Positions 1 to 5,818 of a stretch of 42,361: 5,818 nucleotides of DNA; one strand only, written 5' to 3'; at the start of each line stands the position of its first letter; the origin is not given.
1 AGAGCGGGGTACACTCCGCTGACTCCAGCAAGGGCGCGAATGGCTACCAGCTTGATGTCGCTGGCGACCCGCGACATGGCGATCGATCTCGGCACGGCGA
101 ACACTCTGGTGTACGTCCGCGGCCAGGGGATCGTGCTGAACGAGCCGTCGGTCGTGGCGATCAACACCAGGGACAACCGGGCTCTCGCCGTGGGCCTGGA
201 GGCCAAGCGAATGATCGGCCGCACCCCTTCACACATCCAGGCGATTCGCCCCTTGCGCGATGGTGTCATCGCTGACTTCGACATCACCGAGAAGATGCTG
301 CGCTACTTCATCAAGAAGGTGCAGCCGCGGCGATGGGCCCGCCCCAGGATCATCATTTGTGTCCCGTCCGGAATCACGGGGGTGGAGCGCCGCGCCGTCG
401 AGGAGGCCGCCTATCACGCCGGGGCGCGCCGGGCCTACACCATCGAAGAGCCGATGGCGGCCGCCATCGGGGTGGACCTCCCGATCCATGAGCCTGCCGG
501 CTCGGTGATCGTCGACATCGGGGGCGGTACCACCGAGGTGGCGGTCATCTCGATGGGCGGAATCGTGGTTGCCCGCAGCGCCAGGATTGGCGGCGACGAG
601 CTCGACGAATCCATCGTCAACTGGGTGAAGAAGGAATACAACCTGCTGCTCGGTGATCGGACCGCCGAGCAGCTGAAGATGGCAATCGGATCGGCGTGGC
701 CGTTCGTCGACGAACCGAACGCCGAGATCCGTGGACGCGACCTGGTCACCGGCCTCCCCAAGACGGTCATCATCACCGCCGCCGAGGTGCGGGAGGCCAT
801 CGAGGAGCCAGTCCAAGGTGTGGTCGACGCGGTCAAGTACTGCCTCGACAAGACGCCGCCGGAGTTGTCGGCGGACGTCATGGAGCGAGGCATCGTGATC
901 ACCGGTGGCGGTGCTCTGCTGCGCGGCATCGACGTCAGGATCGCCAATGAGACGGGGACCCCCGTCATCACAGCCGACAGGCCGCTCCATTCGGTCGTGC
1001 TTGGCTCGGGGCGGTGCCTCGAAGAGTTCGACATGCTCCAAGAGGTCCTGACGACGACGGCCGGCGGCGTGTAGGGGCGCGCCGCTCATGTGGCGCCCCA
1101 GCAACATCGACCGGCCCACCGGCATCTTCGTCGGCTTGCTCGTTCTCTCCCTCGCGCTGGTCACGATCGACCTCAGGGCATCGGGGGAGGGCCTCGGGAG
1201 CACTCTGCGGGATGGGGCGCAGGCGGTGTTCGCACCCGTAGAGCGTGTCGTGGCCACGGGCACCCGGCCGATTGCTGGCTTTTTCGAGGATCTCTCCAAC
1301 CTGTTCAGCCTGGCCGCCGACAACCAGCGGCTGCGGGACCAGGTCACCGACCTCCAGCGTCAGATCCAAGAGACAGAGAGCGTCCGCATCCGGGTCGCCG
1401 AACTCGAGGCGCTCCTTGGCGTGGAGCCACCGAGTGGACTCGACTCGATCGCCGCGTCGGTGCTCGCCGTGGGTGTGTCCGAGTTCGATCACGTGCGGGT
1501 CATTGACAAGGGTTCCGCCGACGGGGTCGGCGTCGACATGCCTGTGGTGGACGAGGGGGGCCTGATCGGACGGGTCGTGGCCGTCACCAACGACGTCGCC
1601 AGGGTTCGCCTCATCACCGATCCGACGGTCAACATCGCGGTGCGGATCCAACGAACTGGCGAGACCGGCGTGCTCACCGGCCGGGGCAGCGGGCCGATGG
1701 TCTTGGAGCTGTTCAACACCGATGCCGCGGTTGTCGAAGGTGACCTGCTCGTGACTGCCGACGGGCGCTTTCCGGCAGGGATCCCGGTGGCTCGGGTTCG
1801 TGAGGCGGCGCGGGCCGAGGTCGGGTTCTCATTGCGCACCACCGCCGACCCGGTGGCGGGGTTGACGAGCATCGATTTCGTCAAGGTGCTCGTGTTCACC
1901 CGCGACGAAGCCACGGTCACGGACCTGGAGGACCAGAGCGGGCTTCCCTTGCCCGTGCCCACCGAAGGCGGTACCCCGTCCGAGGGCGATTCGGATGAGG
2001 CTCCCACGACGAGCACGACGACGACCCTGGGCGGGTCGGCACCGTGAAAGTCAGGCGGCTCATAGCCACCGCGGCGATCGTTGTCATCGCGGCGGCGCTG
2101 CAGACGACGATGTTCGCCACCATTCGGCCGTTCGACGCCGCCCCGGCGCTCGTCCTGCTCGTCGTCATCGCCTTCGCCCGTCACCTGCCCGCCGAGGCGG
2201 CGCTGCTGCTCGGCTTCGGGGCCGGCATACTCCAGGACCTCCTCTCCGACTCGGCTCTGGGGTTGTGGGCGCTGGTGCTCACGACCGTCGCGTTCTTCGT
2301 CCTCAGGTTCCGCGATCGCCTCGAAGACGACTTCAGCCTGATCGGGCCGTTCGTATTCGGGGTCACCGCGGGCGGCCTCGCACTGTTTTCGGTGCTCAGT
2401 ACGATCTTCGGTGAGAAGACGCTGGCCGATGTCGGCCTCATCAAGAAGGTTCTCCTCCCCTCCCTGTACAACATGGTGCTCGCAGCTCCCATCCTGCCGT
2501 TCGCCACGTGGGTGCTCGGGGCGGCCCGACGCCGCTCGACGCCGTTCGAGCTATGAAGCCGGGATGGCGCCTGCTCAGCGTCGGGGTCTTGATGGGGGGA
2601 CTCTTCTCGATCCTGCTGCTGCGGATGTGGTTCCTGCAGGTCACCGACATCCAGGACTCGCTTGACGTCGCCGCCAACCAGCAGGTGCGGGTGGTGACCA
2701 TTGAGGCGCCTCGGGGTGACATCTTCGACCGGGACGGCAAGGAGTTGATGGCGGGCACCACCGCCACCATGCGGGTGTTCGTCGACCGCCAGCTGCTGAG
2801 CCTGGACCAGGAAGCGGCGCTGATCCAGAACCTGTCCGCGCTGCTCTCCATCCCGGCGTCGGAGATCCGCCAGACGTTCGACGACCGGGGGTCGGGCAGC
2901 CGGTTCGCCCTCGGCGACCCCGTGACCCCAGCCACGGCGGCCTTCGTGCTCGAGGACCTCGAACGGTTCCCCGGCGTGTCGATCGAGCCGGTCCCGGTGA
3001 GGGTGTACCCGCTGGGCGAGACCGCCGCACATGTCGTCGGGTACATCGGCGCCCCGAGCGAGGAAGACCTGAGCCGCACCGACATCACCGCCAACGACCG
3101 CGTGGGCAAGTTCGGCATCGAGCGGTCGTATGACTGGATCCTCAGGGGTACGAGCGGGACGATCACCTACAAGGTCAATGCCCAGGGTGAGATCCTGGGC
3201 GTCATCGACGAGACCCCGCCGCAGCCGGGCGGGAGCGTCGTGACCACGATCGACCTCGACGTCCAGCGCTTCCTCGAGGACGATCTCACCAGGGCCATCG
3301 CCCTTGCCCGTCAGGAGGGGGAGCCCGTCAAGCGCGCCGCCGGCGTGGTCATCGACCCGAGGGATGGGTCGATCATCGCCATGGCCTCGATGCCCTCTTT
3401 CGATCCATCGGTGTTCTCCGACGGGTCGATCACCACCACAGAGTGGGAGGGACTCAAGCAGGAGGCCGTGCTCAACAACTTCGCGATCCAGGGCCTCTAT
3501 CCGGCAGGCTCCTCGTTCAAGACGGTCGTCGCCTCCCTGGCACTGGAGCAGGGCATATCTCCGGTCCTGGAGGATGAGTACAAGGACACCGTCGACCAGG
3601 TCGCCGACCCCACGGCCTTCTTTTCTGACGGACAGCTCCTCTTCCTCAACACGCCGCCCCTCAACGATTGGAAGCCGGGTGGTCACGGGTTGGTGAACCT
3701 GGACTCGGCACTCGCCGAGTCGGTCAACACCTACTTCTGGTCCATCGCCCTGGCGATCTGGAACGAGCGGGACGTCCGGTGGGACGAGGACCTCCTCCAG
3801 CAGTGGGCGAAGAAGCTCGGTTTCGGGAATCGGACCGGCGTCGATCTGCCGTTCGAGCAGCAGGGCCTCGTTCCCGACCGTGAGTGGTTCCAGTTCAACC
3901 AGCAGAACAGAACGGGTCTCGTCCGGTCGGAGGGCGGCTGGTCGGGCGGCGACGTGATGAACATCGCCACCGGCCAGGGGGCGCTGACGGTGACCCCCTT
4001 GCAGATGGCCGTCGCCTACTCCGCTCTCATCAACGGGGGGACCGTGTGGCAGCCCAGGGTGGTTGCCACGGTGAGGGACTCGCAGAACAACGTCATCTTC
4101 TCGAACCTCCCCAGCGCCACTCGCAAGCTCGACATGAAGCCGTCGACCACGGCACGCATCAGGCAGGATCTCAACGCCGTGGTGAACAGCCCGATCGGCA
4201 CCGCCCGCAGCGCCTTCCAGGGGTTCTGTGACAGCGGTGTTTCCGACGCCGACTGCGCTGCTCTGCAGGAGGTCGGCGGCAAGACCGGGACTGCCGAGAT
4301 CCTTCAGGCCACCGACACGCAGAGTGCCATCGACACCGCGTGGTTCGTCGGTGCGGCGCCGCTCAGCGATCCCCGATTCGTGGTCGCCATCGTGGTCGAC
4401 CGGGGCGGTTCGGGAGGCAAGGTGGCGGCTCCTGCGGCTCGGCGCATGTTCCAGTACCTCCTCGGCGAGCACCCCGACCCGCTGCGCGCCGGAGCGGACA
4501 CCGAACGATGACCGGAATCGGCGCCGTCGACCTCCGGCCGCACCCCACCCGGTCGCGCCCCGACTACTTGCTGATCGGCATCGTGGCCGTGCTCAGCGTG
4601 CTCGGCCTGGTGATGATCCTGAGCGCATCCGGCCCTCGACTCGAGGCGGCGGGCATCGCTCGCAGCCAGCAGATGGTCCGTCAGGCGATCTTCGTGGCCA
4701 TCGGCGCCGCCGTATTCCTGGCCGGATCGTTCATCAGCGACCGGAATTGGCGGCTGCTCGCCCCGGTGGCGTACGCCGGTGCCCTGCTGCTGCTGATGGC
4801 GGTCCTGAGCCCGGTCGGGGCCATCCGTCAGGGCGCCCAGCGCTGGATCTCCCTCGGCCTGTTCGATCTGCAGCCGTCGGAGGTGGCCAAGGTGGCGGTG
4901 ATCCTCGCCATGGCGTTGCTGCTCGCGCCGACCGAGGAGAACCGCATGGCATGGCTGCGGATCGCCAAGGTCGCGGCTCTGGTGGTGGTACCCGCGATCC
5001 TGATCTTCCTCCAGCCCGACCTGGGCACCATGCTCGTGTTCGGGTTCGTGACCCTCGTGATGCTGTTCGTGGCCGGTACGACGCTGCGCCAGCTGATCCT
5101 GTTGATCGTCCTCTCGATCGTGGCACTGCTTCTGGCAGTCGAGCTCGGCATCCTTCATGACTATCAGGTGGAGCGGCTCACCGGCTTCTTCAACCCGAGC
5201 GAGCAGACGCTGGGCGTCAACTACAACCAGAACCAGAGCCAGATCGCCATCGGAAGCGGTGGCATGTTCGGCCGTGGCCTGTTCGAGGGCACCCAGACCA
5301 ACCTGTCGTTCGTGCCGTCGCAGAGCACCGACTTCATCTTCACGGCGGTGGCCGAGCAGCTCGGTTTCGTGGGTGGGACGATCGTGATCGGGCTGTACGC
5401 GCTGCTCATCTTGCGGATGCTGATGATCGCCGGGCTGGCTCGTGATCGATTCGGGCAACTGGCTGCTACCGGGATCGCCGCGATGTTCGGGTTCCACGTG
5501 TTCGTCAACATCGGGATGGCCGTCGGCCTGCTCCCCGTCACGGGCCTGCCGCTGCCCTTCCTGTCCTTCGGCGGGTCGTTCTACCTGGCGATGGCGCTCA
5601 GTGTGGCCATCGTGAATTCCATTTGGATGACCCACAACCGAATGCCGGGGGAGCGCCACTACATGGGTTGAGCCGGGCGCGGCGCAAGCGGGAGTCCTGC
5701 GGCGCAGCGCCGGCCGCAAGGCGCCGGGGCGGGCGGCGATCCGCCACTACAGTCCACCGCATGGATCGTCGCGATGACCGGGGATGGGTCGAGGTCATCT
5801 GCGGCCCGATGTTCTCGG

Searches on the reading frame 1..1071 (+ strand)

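Call 8: search_protein_families(library=pfam, proteins=[window:1-1071:+], max_evalue=0.001)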
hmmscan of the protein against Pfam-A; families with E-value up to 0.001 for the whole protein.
window:1-1071:+ (357 aa): 5 families
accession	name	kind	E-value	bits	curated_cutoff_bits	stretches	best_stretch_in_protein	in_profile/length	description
PF06723.19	MreB_Mbl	-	1.5e-145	484.5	27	1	24-347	2-326/327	MreB/Mbl protein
PF00022.25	Actin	-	1e-12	47.8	27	1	49-211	31-189/410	Actin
PF00012.26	HSP70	-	6.5e-11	41.6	20.6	1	117-214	136-239/599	Hsp70 protein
PF14450.12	FtsA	-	2.9e-08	34.5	31.8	1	169-323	1-108/127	Cell division protein FtsA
PF11104.14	PilM_2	-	2.1e-06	27.4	27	0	168-208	182-222/340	Type IV pilus assembly protein PilM;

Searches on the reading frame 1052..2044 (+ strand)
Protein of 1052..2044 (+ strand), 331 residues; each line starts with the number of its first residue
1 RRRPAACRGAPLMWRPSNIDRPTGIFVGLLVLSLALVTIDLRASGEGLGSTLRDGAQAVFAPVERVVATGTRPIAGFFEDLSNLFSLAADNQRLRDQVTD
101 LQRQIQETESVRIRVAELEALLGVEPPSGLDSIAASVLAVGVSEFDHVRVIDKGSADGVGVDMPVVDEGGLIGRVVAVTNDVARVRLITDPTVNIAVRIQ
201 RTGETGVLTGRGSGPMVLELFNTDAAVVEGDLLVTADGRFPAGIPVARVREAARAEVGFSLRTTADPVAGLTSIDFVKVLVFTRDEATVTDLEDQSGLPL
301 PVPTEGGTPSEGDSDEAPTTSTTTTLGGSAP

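Call 8: search_protein_families(library=pfam, proteins=[window:1052-2044:+], max_evalue=0.001)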
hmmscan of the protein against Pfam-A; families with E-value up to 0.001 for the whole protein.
window:1052-2044:+ (331 aa): 1 family
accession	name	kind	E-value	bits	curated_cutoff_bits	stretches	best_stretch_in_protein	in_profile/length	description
PF04085.20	MreC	-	1.8e-33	115.8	28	1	137-280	1-146/147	Rod shape-determining protein MreC, barrel core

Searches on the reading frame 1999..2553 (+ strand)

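Call 8: search_protein_families(library=pfam, proteins=[window:1999-2553:+], max_evalue=0.001)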
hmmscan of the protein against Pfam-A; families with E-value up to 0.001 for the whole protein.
window:1999-2553:+ (185 aa): 1 family
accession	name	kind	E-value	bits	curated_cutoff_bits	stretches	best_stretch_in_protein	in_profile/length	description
PF04093.17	MreD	-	1e-09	39.2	24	1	26-168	12-150/158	rod shape-determining protein MreD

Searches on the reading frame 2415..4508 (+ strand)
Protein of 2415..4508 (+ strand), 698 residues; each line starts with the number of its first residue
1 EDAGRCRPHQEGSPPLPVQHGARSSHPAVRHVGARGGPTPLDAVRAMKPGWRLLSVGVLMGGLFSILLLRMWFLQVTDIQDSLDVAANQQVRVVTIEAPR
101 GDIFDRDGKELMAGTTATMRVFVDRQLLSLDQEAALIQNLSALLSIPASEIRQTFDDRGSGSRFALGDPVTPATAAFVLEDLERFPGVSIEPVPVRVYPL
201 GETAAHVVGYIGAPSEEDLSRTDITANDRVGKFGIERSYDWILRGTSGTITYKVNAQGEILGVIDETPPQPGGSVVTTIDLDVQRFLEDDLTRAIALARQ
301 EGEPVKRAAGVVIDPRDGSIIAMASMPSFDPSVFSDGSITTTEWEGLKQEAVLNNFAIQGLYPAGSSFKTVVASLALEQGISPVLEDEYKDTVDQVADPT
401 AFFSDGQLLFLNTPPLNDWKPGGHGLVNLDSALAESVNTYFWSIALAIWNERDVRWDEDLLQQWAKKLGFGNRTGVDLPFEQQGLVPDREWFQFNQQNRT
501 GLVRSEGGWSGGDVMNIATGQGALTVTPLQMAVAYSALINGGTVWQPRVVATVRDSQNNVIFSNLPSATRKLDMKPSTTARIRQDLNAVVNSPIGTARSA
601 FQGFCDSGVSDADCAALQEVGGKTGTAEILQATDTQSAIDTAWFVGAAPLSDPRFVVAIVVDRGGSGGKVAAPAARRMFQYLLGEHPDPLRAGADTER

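Call 8: search_protein_families(library=pfam, proteins=[window:2415-4508:+], max_evalue=0.001)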
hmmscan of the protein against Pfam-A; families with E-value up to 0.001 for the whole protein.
window:2415-4508:+ (698 aa): 2 families
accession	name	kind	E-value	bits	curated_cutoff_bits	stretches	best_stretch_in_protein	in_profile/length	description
PF00905.27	Transpeptidase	-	1.2e-56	192.6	22.1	1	310-679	3-298/299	Penicillin binding protein transpeptidase domain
PF03717.20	PBP_dimer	-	7.1e-35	121.5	24.4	1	96-263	2-178/180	Penicillin-binding Protein dimerisation domain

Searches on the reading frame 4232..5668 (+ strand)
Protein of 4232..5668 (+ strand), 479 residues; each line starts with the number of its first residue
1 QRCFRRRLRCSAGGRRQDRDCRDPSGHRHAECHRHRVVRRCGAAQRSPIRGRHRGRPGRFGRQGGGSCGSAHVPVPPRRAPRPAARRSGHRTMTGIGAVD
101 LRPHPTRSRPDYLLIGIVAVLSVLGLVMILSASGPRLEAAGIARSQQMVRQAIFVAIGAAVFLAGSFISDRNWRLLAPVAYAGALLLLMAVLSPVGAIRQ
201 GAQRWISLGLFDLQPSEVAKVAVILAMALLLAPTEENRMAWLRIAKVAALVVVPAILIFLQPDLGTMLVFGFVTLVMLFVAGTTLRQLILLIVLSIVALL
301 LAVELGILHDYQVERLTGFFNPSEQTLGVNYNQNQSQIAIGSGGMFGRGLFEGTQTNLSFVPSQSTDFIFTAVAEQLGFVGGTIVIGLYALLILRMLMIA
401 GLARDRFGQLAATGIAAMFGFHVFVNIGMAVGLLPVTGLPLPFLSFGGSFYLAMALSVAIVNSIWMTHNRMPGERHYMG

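Call 8: search_protein_families(library=pfam, proteins=[window:4232-5668:+], max_evalue=0.001)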
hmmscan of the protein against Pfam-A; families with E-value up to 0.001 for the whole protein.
window:4232-5668:+ (479 aa): 1 family
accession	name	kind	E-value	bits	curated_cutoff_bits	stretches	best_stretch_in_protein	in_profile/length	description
PF01098.24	FTSW_RODA_SPOVE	-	1.4e-92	310.9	26.4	1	113-467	3-353/356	Cell cycle protein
